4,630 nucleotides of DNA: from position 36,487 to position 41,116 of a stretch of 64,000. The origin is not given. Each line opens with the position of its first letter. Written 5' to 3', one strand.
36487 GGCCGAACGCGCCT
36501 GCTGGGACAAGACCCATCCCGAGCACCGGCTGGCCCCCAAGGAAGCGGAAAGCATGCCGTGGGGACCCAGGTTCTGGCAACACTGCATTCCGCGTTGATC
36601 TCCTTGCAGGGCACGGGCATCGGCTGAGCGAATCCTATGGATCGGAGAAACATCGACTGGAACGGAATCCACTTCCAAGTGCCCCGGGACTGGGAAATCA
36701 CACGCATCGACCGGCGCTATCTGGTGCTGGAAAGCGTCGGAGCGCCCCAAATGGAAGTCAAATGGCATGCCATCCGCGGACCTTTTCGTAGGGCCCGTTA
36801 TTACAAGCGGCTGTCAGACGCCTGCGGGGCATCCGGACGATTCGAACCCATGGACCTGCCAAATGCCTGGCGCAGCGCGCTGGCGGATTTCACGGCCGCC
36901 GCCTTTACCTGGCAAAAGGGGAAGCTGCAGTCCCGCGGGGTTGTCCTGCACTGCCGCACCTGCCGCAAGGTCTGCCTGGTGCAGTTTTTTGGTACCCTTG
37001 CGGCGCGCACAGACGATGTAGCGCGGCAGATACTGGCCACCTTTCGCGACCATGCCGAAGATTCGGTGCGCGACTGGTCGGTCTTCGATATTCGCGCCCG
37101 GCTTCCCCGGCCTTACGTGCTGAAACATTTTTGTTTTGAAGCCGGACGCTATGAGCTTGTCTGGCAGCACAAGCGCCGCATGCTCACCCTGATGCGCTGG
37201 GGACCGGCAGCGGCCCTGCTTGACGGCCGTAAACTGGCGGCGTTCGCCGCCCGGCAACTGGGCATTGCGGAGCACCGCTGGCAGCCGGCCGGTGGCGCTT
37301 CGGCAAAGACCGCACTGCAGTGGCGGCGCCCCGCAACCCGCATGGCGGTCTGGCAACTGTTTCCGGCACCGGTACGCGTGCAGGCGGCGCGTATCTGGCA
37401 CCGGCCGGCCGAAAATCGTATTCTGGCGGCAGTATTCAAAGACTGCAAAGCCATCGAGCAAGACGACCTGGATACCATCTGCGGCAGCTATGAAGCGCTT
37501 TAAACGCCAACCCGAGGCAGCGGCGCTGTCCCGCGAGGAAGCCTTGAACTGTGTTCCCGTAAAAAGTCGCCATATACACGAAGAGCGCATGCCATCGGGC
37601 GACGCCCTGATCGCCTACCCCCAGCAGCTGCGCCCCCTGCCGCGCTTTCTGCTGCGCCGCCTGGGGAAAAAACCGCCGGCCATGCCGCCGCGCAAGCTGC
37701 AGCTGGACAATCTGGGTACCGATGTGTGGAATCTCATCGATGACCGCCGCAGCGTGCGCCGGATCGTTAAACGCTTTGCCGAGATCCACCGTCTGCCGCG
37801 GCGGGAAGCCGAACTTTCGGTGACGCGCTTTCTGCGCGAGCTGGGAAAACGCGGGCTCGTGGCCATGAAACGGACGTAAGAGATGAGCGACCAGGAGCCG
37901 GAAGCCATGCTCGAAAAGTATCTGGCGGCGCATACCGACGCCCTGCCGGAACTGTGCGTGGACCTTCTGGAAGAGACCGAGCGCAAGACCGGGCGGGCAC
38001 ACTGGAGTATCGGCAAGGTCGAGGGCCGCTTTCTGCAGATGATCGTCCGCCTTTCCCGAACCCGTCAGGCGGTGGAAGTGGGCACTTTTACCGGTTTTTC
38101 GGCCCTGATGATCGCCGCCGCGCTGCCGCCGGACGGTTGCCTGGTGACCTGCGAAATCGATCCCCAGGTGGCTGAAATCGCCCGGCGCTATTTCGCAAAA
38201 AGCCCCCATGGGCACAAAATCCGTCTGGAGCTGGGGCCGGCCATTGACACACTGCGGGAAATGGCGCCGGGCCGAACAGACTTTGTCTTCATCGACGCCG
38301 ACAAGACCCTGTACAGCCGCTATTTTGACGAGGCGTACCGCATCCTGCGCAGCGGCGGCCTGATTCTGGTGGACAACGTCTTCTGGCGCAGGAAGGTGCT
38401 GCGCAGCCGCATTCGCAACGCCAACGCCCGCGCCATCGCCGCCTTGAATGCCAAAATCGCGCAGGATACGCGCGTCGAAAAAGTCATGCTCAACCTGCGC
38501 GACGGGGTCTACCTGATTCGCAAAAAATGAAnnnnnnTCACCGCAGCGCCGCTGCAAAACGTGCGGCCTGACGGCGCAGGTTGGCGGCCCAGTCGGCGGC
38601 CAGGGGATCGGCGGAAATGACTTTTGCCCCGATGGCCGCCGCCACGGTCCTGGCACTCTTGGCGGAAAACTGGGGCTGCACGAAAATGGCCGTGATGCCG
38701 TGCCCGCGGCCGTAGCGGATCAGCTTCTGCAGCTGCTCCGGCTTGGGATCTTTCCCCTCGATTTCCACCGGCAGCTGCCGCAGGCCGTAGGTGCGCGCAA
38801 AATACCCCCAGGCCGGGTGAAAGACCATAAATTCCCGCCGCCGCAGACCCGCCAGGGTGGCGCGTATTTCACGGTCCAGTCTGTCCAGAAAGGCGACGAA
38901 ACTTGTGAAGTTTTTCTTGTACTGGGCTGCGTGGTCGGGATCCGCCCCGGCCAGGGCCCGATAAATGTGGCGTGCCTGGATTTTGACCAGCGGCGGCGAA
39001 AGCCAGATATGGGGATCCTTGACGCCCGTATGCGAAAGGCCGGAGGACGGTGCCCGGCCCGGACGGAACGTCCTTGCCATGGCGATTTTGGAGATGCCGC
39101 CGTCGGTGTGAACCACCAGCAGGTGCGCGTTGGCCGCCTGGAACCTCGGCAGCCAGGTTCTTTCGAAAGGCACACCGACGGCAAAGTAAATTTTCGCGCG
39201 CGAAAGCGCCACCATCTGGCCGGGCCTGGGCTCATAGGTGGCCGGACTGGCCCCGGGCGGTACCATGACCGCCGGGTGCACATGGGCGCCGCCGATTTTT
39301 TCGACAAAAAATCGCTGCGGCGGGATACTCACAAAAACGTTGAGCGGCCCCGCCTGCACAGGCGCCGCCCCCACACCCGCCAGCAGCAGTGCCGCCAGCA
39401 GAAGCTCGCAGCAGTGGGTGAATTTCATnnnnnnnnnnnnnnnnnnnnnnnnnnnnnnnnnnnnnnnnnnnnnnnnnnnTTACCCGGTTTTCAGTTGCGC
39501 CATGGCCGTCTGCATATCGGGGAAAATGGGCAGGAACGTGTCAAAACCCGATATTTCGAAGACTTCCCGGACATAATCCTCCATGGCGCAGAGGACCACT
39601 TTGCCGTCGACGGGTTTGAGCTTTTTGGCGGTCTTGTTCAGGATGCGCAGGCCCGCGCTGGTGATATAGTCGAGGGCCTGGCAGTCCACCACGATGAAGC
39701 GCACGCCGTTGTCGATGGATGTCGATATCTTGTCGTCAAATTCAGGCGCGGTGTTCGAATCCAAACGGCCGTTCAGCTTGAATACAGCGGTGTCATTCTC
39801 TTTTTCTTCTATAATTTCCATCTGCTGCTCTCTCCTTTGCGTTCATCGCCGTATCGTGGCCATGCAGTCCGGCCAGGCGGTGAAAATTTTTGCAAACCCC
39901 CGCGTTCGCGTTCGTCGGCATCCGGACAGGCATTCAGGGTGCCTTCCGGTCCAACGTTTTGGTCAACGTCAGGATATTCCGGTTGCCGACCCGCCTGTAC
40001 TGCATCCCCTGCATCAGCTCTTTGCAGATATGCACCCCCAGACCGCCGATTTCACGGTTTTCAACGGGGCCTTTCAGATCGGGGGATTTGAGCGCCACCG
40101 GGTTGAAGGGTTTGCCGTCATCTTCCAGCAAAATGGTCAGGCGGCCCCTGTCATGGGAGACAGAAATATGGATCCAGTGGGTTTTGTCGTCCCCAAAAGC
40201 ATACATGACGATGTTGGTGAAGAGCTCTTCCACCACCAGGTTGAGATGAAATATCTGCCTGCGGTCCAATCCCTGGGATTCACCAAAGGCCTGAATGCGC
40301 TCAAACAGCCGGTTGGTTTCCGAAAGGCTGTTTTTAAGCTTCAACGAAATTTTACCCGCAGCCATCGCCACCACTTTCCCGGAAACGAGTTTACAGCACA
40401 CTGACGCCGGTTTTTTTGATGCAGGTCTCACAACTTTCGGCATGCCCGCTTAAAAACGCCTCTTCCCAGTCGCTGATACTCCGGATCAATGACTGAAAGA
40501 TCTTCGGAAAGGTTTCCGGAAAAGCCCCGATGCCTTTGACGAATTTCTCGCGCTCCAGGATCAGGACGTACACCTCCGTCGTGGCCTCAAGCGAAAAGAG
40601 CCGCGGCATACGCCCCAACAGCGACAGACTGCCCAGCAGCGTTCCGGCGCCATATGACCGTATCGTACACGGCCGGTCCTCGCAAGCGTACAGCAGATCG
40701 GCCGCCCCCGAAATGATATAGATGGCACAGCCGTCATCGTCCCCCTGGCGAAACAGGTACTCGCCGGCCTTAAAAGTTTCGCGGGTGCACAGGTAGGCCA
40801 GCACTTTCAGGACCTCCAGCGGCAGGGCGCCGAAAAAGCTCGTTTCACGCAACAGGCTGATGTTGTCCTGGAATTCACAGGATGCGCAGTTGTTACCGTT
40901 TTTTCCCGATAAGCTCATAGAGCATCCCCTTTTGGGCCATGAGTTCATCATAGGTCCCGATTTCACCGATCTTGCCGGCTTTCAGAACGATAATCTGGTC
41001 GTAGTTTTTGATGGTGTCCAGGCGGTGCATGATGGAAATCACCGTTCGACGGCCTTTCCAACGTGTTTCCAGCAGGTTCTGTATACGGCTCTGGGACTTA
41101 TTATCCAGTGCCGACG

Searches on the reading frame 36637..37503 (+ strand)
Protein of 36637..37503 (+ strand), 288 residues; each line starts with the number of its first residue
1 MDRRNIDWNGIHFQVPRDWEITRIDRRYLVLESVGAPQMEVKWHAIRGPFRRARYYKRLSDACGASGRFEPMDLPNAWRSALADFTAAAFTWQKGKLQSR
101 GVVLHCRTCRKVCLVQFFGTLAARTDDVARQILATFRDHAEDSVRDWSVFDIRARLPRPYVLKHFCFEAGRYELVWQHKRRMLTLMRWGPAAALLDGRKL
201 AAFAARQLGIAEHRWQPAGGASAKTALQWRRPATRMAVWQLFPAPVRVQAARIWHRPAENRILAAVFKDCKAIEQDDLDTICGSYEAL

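Call 6: search_protein_families(library=pfam, proteins=[window:36637-37503:+], max_evalue=0.01)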
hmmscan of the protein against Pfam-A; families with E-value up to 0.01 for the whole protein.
window:36637-37503:+ (288 aa): 0 families

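Call 7: search_protein_families(library=ncbifam, proteins=[window:36637-37503:+], max_evalue=0.01)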
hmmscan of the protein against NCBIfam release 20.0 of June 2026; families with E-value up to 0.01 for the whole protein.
window:36637-37503:+ (288 aa): 0 families

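Call 91: search_solved_structures(query=A7, max_evalue=10)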
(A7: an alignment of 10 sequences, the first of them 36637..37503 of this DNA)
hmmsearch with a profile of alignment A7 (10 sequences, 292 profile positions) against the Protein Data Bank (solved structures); distinct sequences matched with E-value up to 10: 0.

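Call 92: search_protein_families(library=pfam, alignment_id=A7, max_evalue=1)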
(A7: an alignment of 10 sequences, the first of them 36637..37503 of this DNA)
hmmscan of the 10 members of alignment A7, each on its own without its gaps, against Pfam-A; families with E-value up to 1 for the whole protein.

A. member 1, window:36637-37503:+ (288 aa): 0 families

B. families by the number of members that match (of 10 scanned): 4 families
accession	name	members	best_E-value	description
PF08600.16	NuBaID_C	1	0.0038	NuBaID, C-terminal domain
PF23475.1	zf-Tbcl_FmdE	1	0.17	FmdE treble clef zinc finger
PF24422.1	DUF7552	1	0.22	Domain of unknown function (DUF7552)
PF04480.18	DUF559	1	0.36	Protein of unknown function (DUF559)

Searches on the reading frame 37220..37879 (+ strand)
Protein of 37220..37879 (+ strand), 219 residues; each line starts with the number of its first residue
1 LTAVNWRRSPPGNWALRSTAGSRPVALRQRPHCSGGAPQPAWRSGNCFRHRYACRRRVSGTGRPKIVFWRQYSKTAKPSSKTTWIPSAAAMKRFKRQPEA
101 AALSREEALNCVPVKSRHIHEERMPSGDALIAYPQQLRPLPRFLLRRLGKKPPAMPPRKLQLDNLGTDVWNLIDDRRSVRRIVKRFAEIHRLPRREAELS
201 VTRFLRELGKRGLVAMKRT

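Call 32: search_protein_families(library=pfam, proteins=[window:37220-37879:+], max_evalue=0.01)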
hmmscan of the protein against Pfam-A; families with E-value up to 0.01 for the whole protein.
window:37220-37879:+ (219 aa): 1 family
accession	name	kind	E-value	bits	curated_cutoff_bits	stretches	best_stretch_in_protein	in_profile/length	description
PF05402.18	PqqD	-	9e-09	36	23.4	1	155-214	5-67/67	Coenzyme PQQ synthesis protein D (PqqD)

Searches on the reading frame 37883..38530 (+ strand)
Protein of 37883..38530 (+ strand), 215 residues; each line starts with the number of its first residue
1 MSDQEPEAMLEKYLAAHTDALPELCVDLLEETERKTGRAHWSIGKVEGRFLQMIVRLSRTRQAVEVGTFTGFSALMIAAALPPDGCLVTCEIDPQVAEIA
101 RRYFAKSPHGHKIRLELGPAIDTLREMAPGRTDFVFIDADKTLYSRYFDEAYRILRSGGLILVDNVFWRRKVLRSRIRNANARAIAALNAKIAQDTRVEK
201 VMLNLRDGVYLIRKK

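Call 6: search_protein_families(library=pfam, proteins=[window:37883-38530:+], max_evalue=0.01)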
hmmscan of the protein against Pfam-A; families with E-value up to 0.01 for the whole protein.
window:37883-38530:+ (215 aa): 5 families
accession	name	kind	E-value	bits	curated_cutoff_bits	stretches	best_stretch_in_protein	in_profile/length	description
PF01596.23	Methyltransf_3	-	1.2e-55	188.5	22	1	22-215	8-204/204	O-methyltransferase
PF13578.12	Methyltransf_24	-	2.3e-14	54.6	26.3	1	64-166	1-105/105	Methyltransferase domain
PF13649.12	Methyltransf_25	-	3.4e-05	24.9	27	1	64-159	2-97/97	Methyltransferase domain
PF08241.18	Methyltransf_11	-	0.0058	17.7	21.2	0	65-162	2-94/95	Methyltransferase domain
PF01135.25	PCMT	-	0.01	16.1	20.3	0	46-121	61-134/210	Protein-L-isoaspartate(D-aspartate) O-methyltransferase (PCMT)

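Call 7: search_protein_families(library=ncbifam, proteins=[window:37883-38530:+], max_evalue=0.01)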
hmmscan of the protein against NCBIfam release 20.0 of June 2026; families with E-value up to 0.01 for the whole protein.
window:37883-38530:+ (215 aa): 8 families
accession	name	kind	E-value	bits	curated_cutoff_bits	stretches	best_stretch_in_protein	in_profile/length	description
NF001556.0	PRK00377.1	equivalog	0.00022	21.1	238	1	55-168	36-148/198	cobalt-precorrin-6Y C(15)-methyltransferase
NF003380.0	PRK04457.1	equivalog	0.00058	19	304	1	59-171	69-185/265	polyamine aminopropyltransferase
TIGR04188.1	methyltr_grsp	subfamily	0.0009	18.7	380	1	58-106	106-153/363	ATP-grasp peptide maturase system methyltransferase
NF043040.1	corrin_prot_MT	hypoth_equivalog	0.0027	17.2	180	1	42-187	23-170/216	corrinoid protein-associated methyltransferase CpaM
TIGR04364.1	methyltran_FxLD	equivalog_domain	0.0044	16.1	320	1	62-109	85-131/394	methyltransferase, FxLD system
TIGR02469.1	CbiT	equivalog_domain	0.0061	16.8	78.3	1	55-164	15-121/124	precorrin-6Y C5,15-methyltransferase (decarboxylating) subunit CbiT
NF010550.0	PRK13943.1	equivalog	0.0072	15.5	359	0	53-106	74-127/322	protein-L-isoaspartate O-methyltransferase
NF002010.0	PRK00811.1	equivalog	0.0092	15.2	260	0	88-164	106-192/287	polyamine aminopropyltransferase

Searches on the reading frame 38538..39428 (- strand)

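Call 32: search_protein_families(library=pfam, proteins=[window:38538-39428:-], max_evalue=0.01)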
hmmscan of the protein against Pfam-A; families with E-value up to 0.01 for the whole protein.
window:38538-39428:- (296 aa): 1 family
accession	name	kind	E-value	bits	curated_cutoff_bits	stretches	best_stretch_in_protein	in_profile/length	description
PF01297.22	ZnuA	-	1.1e-63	215.7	29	1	31-287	1-256/263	Zinc-uptake complex component A periplasmic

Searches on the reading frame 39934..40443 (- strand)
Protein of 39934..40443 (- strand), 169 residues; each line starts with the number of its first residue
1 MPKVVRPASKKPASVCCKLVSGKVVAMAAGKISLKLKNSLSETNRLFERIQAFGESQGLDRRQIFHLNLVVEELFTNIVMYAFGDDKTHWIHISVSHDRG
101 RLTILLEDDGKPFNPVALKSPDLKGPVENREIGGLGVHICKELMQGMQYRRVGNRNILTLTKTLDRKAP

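Call 32: search_protein_families(library=pfam, proteins=[window:39934-40443:-], max_evalue=0.01)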
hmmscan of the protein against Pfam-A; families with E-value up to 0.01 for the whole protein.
window:39934-40443:- (169 aa): 2 families
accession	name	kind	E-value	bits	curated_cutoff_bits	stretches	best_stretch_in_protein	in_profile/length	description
PF13581.12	HATPase_c_2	-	1.8e-21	76.9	27.4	1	42-162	7-127/127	Histidine kinase-like ATPase domain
PF02518.31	HATPase_c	-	3.7e-06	27.8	26.4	1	66-148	5-88/111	Histidine kinase-, DNA gyrase B-, and HSP90-like ATPase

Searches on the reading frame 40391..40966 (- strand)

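Call 32: search_protein_families(library=pfam, proteins=[window:40391-40966:-], max_evalue=0.01)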
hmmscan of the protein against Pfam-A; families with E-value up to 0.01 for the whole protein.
window:40391-40966:- (191 aa): 1 family
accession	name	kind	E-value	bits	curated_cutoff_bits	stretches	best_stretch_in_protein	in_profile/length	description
PF00027.35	cNMP_binding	-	5.7e-14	52.3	27.5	1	63-143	2-83/89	Cyclic nucleotide-binding domain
